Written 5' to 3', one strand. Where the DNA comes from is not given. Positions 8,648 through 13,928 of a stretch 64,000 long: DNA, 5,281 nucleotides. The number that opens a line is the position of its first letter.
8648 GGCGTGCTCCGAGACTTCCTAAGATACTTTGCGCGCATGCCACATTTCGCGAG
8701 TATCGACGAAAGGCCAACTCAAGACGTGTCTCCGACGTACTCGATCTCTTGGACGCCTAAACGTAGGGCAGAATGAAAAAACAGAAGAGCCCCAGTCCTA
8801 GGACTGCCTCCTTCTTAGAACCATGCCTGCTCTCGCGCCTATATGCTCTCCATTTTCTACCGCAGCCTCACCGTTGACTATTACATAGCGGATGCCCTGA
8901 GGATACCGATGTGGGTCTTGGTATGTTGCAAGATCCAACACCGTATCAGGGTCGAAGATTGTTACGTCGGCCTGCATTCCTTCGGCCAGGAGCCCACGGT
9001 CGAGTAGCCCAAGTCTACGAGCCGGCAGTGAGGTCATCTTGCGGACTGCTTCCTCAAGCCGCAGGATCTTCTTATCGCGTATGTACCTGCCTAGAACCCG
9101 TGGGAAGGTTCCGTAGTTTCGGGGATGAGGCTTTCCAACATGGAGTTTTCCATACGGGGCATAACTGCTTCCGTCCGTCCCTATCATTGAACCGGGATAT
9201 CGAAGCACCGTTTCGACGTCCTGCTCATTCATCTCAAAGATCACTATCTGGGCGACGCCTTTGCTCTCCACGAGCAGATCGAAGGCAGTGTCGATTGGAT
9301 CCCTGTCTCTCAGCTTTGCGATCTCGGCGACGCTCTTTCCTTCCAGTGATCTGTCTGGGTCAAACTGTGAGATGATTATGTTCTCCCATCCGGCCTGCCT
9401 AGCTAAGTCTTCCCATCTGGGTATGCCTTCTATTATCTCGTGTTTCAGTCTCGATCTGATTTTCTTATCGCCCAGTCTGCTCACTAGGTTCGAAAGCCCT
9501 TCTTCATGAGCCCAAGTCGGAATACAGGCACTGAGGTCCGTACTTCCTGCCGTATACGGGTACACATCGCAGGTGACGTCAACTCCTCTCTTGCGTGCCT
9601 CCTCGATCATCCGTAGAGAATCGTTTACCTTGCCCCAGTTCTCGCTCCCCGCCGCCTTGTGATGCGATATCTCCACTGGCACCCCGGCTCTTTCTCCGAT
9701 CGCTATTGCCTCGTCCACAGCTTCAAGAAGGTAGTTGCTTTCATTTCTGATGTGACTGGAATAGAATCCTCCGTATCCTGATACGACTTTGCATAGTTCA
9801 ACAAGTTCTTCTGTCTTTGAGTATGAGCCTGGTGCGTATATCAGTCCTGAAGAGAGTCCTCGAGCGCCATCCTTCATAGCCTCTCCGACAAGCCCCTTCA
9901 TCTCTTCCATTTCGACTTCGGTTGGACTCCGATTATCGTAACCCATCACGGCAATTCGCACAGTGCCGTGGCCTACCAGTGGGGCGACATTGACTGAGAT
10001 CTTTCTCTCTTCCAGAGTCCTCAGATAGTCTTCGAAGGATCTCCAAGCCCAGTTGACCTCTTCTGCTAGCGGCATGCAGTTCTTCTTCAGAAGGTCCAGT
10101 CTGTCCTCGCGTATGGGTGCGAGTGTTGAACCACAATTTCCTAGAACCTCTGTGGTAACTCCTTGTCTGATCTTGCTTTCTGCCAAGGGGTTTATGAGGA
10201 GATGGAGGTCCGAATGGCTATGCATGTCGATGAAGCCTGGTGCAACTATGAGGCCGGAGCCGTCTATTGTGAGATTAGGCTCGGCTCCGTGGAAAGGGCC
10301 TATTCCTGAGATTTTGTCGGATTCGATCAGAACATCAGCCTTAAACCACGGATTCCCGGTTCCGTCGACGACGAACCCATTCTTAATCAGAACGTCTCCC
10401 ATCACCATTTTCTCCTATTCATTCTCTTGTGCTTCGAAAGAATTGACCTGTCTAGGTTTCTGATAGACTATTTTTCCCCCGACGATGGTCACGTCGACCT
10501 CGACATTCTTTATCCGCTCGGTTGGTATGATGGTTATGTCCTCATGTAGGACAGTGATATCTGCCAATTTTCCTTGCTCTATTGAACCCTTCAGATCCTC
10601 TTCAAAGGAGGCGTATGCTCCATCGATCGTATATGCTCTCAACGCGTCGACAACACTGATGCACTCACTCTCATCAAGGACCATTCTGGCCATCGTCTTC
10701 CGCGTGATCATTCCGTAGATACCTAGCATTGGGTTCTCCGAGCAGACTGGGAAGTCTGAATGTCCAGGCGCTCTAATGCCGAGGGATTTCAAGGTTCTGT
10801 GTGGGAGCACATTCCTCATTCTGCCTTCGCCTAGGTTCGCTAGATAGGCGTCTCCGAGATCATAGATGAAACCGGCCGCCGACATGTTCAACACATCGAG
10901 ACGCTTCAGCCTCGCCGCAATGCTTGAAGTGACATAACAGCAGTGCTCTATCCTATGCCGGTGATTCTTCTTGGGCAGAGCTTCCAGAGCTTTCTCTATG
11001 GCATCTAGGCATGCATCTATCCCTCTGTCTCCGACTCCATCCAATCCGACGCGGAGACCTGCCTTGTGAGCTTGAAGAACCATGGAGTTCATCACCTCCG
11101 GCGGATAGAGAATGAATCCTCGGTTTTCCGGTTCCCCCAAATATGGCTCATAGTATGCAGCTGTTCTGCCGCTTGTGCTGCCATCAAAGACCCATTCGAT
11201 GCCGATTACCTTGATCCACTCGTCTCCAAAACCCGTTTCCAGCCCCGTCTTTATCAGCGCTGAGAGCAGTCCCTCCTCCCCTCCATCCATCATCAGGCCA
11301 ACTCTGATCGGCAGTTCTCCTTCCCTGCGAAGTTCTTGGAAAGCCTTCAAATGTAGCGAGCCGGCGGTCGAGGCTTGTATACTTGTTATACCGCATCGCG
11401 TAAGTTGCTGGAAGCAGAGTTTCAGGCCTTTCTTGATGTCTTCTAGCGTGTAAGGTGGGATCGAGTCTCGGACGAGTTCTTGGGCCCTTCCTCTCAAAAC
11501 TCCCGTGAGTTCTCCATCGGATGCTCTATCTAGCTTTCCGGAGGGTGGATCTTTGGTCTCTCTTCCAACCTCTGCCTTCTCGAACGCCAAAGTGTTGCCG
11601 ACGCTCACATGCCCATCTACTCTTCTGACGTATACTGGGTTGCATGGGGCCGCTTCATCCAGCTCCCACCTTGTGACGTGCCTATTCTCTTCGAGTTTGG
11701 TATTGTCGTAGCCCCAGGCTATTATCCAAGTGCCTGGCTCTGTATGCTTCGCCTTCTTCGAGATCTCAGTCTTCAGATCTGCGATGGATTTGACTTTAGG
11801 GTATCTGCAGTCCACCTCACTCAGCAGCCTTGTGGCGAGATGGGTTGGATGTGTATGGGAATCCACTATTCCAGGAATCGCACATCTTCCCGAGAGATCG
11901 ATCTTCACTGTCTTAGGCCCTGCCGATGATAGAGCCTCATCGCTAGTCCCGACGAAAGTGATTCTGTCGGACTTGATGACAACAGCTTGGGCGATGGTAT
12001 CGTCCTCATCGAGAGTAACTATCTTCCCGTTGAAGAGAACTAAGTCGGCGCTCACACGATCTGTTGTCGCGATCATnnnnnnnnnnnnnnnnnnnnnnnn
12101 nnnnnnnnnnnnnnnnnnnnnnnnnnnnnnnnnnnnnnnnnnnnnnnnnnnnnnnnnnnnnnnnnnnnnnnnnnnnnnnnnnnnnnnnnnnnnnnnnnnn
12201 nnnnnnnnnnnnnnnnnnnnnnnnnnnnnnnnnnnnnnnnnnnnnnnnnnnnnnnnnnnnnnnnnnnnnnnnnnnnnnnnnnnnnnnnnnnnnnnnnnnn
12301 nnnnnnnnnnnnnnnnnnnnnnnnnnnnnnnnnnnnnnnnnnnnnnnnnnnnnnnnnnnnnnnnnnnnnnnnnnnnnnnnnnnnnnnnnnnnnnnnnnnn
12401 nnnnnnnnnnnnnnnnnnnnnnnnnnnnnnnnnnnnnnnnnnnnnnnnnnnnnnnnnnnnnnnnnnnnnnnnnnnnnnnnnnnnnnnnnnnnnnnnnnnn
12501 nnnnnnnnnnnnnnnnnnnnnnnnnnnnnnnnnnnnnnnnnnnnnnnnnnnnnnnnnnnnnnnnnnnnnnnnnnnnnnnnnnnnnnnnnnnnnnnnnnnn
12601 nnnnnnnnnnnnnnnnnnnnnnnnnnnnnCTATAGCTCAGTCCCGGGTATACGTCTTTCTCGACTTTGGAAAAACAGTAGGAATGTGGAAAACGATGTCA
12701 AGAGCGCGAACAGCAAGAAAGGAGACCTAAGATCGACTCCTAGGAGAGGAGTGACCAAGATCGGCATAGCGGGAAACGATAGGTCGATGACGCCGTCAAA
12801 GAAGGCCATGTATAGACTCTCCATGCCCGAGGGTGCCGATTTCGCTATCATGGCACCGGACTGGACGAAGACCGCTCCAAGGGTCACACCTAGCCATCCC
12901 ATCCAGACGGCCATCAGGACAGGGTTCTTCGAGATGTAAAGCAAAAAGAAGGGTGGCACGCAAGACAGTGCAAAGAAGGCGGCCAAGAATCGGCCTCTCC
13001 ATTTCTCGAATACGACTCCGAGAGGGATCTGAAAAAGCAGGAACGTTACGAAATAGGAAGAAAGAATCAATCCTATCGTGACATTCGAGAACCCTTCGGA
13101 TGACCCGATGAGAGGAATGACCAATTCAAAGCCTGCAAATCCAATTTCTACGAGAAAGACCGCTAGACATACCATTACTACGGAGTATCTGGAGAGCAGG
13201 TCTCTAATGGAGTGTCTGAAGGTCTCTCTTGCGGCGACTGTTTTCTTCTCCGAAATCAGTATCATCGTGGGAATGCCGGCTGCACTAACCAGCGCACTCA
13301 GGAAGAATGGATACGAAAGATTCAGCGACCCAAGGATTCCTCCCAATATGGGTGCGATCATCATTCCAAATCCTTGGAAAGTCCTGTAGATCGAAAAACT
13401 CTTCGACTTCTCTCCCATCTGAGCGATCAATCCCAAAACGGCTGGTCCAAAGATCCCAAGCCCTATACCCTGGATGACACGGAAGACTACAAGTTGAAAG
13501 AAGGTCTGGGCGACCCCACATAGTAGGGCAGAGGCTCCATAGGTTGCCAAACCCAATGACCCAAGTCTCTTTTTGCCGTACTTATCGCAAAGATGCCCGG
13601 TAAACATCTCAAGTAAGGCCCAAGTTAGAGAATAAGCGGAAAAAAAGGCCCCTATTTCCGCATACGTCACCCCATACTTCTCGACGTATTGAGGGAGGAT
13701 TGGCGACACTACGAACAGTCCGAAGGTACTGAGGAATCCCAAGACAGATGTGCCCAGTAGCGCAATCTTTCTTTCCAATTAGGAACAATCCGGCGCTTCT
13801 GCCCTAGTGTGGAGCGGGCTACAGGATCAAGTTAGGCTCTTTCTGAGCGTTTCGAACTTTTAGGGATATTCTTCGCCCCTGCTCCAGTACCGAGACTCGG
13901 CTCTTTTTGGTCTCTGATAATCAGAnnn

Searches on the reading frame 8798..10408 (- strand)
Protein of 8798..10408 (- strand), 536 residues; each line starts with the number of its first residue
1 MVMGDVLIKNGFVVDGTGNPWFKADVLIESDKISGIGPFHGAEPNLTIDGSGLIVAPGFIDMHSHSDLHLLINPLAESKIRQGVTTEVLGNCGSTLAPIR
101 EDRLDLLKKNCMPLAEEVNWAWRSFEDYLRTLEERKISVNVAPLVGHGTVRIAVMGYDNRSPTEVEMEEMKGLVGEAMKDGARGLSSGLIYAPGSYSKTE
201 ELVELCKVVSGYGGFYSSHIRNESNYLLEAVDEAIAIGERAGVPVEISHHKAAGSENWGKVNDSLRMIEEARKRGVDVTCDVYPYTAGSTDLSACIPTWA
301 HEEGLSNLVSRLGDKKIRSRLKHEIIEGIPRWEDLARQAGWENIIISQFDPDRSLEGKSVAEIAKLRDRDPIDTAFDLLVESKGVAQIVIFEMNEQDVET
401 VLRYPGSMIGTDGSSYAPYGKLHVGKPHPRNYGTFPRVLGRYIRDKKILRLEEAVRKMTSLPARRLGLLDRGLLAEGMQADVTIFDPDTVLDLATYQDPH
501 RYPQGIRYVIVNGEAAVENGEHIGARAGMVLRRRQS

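Call 3: search_protein_families(library=pfam, proteins=[window:8798-10408:-], max_evalue=0.01)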
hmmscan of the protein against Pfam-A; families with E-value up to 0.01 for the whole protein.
window:8798-10408:- (536 aa): 2 families
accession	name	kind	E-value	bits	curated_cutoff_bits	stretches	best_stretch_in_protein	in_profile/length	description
PF07969.17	Amidohydro_3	-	2.9e-34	119.8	29.7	1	47-514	2-469/472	Amidohydrolase family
PF01979.26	Amidohydro_1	-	4e-11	43.2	25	2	407-513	245-342/345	Amidohydrolase family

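Call 4: search_protein_families(library=ncbifam, proteins=[window:8798-10408:-], max_evalue=0.01)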
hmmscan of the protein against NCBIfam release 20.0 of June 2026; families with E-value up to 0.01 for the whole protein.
window:8798-10408:- (536 aa): 60 families (the best 25 are shown)
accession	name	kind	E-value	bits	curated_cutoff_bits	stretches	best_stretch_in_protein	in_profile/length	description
NF006560.0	PRK09061.1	subfamily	2.4e-64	217.5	340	2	3-306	25-315/517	amidohydrolase family protein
NF006839.0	PRK09357.1-4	equivalog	4.8e-17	61.7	576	2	6-65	2-61/422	dihydroorotase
TIGR00857.1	pyrC_multi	subfamily_domain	2.7e-16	59.6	279.05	2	431-490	314-372/412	dihydroorotase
NF006689.0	PRK09237.1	equivalog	9e-16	57.4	371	2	5-88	4-90/383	amidohydrolase/deacetylase family metallohydrolase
NF006844.0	PRK09357.2-5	equivalog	1.1e-15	57.6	701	2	3-65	1-63/422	dihydroorotase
NF005791.0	PRK07627.1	equivalog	2.6e-14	53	442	2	6-63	3-61/425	dihydroorotase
NF004839.0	PRK06189.1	equivalog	5.3e-14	51.7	631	2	4-66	3-63/451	allantoinase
NF006056.0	PRK08204.1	subfamily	5.8e-13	48.4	391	1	4-98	3-98/449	hypothetical protein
TIGR03121.1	one_C_dehyd_A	equivalog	1.5e-12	46.5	392.75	2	453-525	434-506/556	formylmethanofuran dehydrogenase subunit A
TIGR03178.1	allantoinase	equivalog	1.6e-12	47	357.85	2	5-65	1-59/441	allantoinase AllB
TIGR02033.1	D-hydantoinase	equivalog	3e-12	46.2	393.25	1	6-68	1-62/454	dihydropyrimidinase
NF006252.0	PRK08393.1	equivalog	2.7e-11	43.2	617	1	6-71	3-68/424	N-ethylammeline chlorohydrolase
NF006837.0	PRK09357.1-2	equivalog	3.3e-11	42.4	575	1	6-65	3-62/428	dihydroorotase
NF006841.0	PRK09357.2-2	equivalog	3.5e-11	42.5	640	1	23-65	18-57/421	dihydroorotase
NF006843.0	PRK09357.2-4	equivalog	8e-11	41.4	786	1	6-291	3-264/431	dihydroorotase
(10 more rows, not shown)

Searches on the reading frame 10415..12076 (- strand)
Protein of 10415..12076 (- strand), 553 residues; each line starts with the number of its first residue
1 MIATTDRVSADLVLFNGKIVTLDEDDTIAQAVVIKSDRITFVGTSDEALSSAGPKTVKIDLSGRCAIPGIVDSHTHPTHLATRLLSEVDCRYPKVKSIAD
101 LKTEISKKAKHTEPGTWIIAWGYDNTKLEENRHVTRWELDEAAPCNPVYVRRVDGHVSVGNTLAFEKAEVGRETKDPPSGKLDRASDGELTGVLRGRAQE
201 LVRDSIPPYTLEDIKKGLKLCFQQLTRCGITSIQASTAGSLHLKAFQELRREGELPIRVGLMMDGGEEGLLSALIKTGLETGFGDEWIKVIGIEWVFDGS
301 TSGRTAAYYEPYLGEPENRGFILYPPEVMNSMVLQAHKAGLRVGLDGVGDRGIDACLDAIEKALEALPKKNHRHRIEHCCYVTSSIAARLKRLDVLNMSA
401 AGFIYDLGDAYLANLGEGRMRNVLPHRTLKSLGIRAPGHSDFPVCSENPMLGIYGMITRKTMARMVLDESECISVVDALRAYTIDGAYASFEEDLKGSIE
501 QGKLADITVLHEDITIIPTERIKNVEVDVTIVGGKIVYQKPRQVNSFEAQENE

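Call 62: search_protein_families(library=pfam, proteins=[window:10415-12076:-], max_evalue=0.001)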
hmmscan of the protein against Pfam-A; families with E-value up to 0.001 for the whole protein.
window:10415-12076:- (553 aa): 2 families
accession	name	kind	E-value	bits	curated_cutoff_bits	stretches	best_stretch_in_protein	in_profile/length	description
PF07969.17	Amidohydro_3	-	2.2e-101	341.1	29.7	1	59-538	3-472/472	Amidohydrolase family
PF01979.26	Amidohydro_1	-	9.7e-12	45.2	25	1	327-537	135-345/345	Amidohydrolase family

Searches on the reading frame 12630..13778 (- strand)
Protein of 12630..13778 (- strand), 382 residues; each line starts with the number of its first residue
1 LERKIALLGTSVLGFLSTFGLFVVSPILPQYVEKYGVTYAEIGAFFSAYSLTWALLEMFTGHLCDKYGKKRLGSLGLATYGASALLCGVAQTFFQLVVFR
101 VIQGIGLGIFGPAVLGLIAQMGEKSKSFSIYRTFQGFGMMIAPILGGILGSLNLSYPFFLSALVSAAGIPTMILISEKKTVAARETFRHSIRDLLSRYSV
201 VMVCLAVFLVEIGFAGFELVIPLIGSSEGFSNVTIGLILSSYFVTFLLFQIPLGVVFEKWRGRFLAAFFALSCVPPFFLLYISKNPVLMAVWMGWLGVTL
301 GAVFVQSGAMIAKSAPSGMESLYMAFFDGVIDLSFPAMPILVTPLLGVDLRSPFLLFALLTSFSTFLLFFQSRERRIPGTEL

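Call 62: search_protein_families(library=pfam, proteins=[window:12630-13778:-], max_evalue=0.001)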
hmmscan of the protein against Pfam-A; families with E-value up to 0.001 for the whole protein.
window:12630-13778:- (382 aa): 1 family
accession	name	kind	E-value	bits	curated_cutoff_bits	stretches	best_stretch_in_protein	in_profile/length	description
PF07690.21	MFS_1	-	8e-44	150.4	33.4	2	12-231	3-235/347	Major Facilitator Superfamily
